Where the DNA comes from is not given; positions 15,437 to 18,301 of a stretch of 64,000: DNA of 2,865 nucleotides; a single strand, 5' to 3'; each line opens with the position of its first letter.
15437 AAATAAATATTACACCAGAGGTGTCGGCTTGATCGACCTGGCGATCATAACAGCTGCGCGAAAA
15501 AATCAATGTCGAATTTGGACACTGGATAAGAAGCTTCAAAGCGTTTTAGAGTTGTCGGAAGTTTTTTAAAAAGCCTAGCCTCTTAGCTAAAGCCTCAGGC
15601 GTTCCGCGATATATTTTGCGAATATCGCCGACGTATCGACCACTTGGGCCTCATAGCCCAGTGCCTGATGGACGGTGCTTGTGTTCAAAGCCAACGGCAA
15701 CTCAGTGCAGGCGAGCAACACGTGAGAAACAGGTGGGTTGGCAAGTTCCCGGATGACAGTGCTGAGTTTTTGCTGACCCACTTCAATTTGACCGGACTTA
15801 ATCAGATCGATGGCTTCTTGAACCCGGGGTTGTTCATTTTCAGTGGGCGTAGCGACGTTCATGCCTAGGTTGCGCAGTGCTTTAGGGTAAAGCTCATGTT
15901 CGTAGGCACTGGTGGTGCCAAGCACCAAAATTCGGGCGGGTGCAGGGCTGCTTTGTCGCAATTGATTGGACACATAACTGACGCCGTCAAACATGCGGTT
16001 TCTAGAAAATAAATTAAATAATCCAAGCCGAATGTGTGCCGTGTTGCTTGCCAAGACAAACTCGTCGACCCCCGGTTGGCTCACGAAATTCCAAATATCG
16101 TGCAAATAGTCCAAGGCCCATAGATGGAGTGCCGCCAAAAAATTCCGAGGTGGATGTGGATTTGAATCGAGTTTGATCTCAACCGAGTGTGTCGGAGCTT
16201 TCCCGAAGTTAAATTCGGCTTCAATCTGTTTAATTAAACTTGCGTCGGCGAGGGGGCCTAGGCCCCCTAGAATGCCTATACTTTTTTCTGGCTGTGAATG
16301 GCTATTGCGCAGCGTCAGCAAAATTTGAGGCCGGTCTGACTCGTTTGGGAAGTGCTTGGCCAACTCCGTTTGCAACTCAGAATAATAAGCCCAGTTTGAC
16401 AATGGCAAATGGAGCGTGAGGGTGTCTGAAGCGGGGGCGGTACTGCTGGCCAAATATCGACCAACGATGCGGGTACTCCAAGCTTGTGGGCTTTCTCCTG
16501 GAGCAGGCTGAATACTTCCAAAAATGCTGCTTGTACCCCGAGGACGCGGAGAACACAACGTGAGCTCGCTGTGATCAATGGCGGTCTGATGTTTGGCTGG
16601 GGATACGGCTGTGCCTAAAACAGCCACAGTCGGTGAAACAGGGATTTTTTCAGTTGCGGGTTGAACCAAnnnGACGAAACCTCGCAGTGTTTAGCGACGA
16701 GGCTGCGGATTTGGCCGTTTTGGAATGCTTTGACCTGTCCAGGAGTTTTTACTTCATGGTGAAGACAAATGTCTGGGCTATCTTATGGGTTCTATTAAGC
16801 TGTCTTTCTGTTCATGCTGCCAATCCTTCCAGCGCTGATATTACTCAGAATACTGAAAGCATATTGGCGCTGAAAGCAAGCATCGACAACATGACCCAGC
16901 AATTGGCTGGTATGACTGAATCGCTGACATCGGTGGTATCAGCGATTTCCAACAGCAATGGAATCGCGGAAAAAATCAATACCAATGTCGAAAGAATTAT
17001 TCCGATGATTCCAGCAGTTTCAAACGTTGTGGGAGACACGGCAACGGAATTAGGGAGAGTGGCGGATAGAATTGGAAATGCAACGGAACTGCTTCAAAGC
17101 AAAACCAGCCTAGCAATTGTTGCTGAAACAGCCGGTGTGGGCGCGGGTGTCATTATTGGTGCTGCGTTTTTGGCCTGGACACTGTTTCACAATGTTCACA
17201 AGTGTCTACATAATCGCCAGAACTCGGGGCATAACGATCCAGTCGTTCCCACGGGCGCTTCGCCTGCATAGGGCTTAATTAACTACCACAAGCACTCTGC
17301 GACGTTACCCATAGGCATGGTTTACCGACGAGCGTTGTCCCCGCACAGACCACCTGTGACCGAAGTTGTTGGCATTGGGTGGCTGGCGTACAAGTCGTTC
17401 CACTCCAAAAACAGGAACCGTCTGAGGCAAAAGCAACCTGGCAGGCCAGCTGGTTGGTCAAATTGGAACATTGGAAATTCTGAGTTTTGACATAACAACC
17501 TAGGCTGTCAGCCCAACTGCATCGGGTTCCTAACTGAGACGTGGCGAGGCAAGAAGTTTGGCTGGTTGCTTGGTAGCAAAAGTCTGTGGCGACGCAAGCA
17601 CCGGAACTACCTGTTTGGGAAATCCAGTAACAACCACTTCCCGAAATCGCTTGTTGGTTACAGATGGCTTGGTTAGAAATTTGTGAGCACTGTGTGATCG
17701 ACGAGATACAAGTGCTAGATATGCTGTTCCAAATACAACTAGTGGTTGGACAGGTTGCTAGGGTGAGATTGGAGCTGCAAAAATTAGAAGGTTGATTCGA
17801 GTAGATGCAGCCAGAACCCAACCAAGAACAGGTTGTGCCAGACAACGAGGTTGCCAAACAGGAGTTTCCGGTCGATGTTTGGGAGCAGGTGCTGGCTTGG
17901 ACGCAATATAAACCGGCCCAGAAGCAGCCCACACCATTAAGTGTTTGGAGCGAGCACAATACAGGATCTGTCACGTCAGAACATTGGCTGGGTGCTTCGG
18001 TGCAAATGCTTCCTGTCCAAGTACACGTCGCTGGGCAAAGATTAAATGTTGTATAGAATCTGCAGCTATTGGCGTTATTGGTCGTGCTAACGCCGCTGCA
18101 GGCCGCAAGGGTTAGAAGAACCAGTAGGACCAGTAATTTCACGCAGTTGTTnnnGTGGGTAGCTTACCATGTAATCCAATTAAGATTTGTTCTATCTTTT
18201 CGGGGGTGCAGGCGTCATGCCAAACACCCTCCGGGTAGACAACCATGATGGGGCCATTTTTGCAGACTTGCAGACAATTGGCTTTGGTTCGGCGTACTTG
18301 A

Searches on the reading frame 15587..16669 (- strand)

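Call 51: search_protein_families(library=pfam, proteins=[window:15587-16669:-], max_evalue=0.0001)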
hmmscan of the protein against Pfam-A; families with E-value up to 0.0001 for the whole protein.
window:15587-16669:- (360 aa): 1 family
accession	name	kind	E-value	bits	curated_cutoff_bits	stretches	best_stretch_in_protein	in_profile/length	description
PF01177.27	Asp_Glu_race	-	2.1e-15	57.6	31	1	134-351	1-208/211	Asp/Glu/Hydantoin racemase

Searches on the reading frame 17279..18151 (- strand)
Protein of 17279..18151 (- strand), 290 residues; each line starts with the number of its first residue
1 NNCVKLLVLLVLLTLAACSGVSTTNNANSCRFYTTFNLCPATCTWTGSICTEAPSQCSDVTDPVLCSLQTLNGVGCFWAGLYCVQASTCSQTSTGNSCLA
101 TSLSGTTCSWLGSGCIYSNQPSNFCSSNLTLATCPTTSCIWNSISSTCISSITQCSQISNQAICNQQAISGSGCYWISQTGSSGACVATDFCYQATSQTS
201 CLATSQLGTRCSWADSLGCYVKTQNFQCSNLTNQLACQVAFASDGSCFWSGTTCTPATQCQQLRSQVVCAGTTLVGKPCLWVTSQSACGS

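Call 51: search_protein_families(library=pfam, proteins=[window:17279-18151:-], max_evalue=0.0001)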
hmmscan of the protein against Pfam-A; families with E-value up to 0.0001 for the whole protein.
window:17279-18151:- (290 aa): 1 family
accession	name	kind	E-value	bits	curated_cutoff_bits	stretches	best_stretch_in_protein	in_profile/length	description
PF01508.21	Paramecium_SA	-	4.3e-12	46.7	21.2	0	137-188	12-58/62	Paramecium surface antigen domain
